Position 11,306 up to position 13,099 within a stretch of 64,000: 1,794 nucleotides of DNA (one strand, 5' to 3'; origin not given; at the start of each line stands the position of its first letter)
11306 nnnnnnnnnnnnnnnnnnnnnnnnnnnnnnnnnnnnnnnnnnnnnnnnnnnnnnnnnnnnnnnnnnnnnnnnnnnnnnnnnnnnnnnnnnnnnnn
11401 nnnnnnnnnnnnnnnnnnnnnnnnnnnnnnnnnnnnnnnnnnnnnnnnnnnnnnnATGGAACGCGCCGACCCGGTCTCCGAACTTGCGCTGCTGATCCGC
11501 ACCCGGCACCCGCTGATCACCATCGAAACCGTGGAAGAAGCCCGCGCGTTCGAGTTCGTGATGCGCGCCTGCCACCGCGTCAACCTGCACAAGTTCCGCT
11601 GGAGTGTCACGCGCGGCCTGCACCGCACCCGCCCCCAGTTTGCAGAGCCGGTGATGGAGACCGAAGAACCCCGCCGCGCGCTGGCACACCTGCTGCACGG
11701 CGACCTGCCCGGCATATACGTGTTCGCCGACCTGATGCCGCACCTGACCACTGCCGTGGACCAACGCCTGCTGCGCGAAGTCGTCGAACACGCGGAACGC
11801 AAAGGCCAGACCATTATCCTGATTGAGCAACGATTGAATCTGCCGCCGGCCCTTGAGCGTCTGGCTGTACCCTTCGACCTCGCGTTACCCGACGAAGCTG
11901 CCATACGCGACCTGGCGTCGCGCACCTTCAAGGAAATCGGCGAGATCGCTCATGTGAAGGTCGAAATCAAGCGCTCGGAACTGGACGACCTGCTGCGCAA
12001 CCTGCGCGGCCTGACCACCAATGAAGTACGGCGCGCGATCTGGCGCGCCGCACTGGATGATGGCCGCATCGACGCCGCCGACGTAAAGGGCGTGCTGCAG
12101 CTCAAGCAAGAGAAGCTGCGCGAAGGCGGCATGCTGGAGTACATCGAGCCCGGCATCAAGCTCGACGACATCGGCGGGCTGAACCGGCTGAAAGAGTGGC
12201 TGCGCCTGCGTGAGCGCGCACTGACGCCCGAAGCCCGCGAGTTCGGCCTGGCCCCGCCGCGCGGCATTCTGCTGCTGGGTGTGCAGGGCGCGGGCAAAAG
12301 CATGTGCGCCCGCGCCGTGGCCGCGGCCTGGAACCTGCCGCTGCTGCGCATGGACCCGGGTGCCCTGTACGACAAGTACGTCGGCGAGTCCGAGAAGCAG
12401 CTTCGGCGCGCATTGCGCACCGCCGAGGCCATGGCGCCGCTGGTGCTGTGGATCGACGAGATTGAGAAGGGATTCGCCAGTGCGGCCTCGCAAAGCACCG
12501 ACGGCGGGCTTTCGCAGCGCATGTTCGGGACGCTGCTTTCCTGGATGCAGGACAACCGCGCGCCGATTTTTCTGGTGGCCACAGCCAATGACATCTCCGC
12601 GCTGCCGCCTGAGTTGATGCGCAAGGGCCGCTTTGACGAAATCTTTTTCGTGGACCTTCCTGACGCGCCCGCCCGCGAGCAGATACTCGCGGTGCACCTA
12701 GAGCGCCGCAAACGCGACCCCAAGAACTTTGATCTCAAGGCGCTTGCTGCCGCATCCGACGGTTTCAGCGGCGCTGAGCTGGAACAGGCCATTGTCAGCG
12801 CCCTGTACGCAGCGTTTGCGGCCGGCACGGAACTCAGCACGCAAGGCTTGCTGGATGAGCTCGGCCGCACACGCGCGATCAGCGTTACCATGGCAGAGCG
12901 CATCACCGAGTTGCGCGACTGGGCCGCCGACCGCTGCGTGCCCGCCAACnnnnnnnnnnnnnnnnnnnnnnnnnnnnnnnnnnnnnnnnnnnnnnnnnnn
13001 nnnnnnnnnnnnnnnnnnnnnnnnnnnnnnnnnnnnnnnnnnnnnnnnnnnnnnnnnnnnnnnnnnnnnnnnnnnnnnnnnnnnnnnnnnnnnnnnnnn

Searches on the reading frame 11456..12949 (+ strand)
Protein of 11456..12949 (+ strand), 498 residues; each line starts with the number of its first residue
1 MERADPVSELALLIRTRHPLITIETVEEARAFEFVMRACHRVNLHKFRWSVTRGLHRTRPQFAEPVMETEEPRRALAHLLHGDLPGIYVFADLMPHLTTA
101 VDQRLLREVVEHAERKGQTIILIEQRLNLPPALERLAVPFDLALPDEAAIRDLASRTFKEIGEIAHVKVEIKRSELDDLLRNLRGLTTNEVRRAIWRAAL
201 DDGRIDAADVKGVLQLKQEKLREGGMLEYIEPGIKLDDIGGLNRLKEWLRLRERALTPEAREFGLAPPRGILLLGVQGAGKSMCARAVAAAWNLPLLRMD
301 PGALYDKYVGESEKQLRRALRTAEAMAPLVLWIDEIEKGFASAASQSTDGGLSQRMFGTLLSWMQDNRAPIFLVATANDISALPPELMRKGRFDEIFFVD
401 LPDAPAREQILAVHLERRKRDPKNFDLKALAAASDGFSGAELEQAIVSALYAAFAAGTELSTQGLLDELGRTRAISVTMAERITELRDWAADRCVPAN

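Call 3: search_protein_families(library=pfam, proteins=[window:11456-12949:+], max_evalue=1)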
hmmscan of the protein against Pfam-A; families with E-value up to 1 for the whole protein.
window:11456-12949:+ (498 aa): 8 families
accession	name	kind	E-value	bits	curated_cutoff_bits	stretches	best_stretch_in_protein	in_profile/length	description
PF00004.35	AAA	-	3.8e-30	105.4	21.2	1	271-400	1-130/131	ATPase family associated with various cellular activities (AAA)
PF17862.7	AAA_lid_3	-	2.6e-07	30.5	27.2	1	424-462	1-39/45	AAA+ lid domain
PF13401.12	AAA_22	-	0.00075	20.3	27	0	271-290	8-27/130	AAA domain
PF13191.12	AAA_16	-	0.0011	19.9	32.6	1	268-371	24-134/167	AAA ATPase domain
PF01979.26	Amidohydro_1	-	0.023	14.4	25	1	31-119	63-150/345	Amidohydrolase family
PF07728.20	AAA_5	-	0.075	13.5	22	1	271-297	2-29/139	AAA domain (dynein-related subfamily)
PF05729.18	NACHT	-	0.091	13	26.7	1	271-293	3-25/167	NACHT domain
PF05673.19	DUF815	-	0.21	11.1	23.8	1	266-299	51-84/249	Protein of unknown function (DUF815)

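Call 6: search_protein_families(library=ncbifam, proteins=[window:11456-12949:+], max_evalue=0.1)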
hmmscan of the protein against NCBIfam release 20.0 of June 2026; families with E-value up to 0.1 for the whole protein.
window:11456-12949:+ (498 aa): 15 families
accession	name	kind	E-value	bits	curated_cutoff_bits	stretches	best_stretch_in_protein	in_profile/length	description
NF003069.1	PRK03992.1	subfamily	3.1e-37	128.6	500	1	211-454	106-353/379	proteasome-activating nucleotidase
TIGR01242.2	TIGR01242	subfamily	4.2e-36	124.7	500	1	230-457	107-339/362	proteasome-activating nucleotidase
TIGR01243.1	CDC48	subfamily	1.2e-34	119.7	802.65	1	172-453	390-672/733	CDC48 family AAA ATPase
NF047747.1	PrtsmActNtasePan2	equivalog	7.8e-33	114.3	700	1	222-452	136-372/397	proteasome-activating nucleotidase Pan2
NF047748.1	PrtsmActNtasePan1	equivalog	3.5e-29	102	750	1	229-448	140-364/405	proteasome-activating nucleotidase Pan1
TIGR01241.2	FtsH_fam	equivalog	5.3e-28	98.1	600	1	261-461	188-391/598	ATP-dependent zinc metalloprotease FtsH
NF042959.1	IteA_antiphage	equivalog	5.9e-24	84.9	510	1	261-481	118-329/367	anti-phage ATPase IteA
NF008004.0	PRK10733.1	equivalog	1.6e-22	79.3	1008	1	262-454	179-374/644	ATP-dependent zinc metalloprotease FtsH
NF041006.2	cell_div_CdvC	equivalog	5e-22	78.3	650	1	227-450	93-319/370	cell division protein CdvC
TIGR03689.1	pup_AAA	equivalog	1.8e-17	63.3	504.75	1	232-453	177-413/512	proteasome ATPase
NF010552.0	PRK13946.1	equivalog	0.00064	19.4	186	0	268-298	23-53/198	shikimate kinase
NF003745.1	PRK05342.1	equivalog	0.0014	17.6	359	1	271-338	112-185/418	ATP-dependent Clp protease ATP-binding subunit ClpX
TIGR00382.1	clpX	equivalog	0.0062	15.6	370.75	1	271-338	120-193/414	ATP-dependent protease ATP-binding subunit ClpX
NF003229.0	PRK04195.1-5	equivalog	0.015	14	280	1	268-379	44-144/413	replication factor C large subunit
NF047784.1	MadB_ATPase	equivalog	0.034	13.3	475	0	320-414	131-221/298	MadB family AAA-type ATPase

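Call 16: search_protein_families(library=phrogs, proteins=[window:11456-12949:+], max_evalue=1)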
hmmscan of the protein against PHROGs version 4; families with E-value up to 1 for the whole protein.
window:11456-12949:+ (498 aa): 14 families
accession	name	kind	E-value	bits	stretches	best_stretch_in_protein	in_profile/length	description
phrog_8638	-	unknown function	9.8e-130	434.8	1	7-498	22-539/568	-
phrog_10401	-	other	4e-34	119.4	1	266-434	458-618/667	ATPase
phrog_3757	-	unknown function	2.6e-33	116.9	1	257-472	115-327/367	-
phrog_30773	-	unknown function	8.6e-24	84.8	1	262-453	190-385/666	-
phrog_9172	-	unknown function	3.1e-15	57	1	267-446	106-293/509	-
phrog_10440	-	unknown function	1.4e-06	28.1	1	269-435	233-385/483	-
phrog_4339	-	unknown function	0.005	17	1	230-368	282-395/552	-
phrog_5534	-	unknown function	0.015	15.5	1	272-347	31-106/273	-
phrog_249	-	moron, auxiliary metabolic gene and host takeover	0.023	15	1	271-300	130-159/380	porphyrin biosynthesis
phrog_7485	-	unknown function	0.042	13.8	1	264-401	223-361/430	-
phrog_168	-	DNA, RNA and nucleotide metabolism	0.051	14.2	0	270-398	44-156/314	clamp loader of DNA polymerase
phrog_11838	-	DNA, RNA and nucleotide metabolism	0.073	13.2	1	243-306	27-78/420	clamp loader of DNA polymerase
phrog_4871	-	other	0.081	12.3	0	298-346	253-303/764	ATP-dependent protease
phrog_2376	-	other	0.28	11.5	1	269-292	75-98/363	ATPase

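Call 17: search_protein_families(library=padloc, proteins=[window:11456-12949:+], max_evalue=0.01)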
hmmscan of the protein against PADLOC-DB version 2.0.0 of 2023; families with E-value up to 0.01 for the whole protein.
window:11456-12949:+ (498 aa): 5 families
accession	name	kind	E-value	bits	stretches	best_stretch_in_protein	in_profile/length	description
PDLC02196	IetA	-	1.5e-23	81.8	1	260-489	114-343/374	-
PDLC02195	IetA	-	2.1e-14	51.7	1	261-447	130-310/395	-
PDLC04232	IetA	-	1e-11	42.8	1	260-445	108-288/330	-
PDLC00915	TRIP13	-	3.7e-09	34.4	1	271-451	66-267/302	TRIP13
PDLC04231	IetA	-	5.9e-08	30.8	1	247-378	95-223/262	-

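Call 54: search_dna_similar(query=window:11456-12949:+, collection=phages, mode=protein, max_evalue=1e-20, max_rows=20)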
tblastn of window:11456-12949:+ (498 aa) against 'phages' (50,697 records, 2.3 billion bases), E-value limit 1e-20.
Records with a match: 69; places in all: 73; records where one place covers at least 80% of the query: 44.
Best place of each record, by identity: <60% 69.
By first word of the organism name: Mycobacterium 34; Pseudomonas 12; Rhodobacter 5; Rhizobium 4; Stenotrophomonas 4; Vibrio 3; Acidianus 2; Listeria 2; Streptococcus 1; Agrobacterium 1; and 1 more.
By host as written in the record: Mycobacterium smegmatis mc2 155 18; Mycobacterium smegmatis mc2155 6; Rhodobacter capsulatus YW1 5; Pseudomonas aeruginosa 5; Mycobacterium smegmatis mc#155 4; Stenotrophomonas maltophilia 4; Mycobacterium smegamtis mc2 155 2; - 2; and 19 more.
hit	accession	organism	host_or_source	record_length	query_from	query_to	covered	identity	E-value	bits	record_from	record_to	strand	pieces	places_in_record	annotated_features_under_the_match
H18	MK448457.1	Streptococcus satellite phage Javan368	Streptococcus oralis U-o2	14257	17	498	97%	33.3%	1e-73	259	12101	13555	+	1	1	hypothetical protein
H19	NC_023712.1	Mycobacterium phage Firecracker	Mycobacterium smegmatis mc2 155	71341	7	498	99%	32.4%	1e-63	229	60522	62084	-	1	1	100: AAA-ATPase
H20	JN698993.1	Mycobacterium phage Firecracker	Mycobacterium smegmatis mc2 155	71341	7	498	99%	32.4%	1e-63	229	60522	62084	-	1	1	100: AAA-ATPase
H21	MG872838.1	Mycobacterium phage JangDynasty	Mycobacterium smegmatis mc2 155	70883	7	498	99%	32.4%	1e-63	229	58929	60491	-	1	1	95: AAA-ATPase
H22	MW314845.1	Mycobacterium phage TelAviv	Mycobacterium smegmatis mc#155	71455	7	498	99%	32.4%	1e-63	229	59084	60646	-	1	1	93: AAA-ATPase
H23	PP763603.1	Mycobacterium phage Wildflower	Mycobacterium smegmatis mc2155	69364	7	498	99%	32.4%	3e-63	229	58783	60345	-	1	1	97: AAA-ATPase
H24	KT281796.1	Mycobacterium phage Zakhe101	Mycobacterium smegmatis mc2 155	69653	7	498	99%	32.4%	3e-63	229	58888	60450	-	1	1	AAA-ATPase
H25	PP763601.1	Mycobacterium phage Ashwin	Mycobacterium smegmatis mc2155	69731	7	498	99%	32.4%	3e-63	229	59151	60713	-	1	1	97: AAA-ATPase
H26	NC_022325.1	Mycobacterium phage Dylan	Mycobacterium smegamtis mc2 155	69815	7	498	99%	32.4%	3e-63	229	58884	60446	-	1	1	95: AAA ATPase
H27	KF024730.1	Mycobacterium phage Dylan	Mycobacterium smegamtis mc2 155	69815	7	498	99%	32.4%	3e-63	229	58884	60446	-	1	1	95: AAA-ATPase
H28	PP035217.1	Mycobacterium phage Suarez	Mycolicobacterium smegmatis mc^2 155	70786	7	498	99%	32.4%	3e-63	229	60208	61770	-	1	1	AAA-ATPase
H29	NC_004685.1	Mycobacterium phage Corndog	Mycobacterium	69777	7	498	99%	32.4%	3e-63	228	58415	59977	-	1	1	gp96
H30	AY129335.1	Mycobacterium phage Corndog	Mycobacterium sp.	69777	7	498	99%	32.4%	3e-63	228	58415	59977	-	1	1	96: AAA-ATPase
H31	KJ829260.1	Mycobacterium phage YungJamal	Mycobacterium smegmatis mc2 155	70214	7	498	99%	32.4%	3e-63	228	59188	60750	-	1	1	97: AAA-ATPase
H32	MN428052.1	Mycobacterium phage Smooch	Mycobacterium smegmatis mc2155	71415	7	498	99%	32.4%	4e-63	228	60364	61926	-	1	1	98: AAA-ATPase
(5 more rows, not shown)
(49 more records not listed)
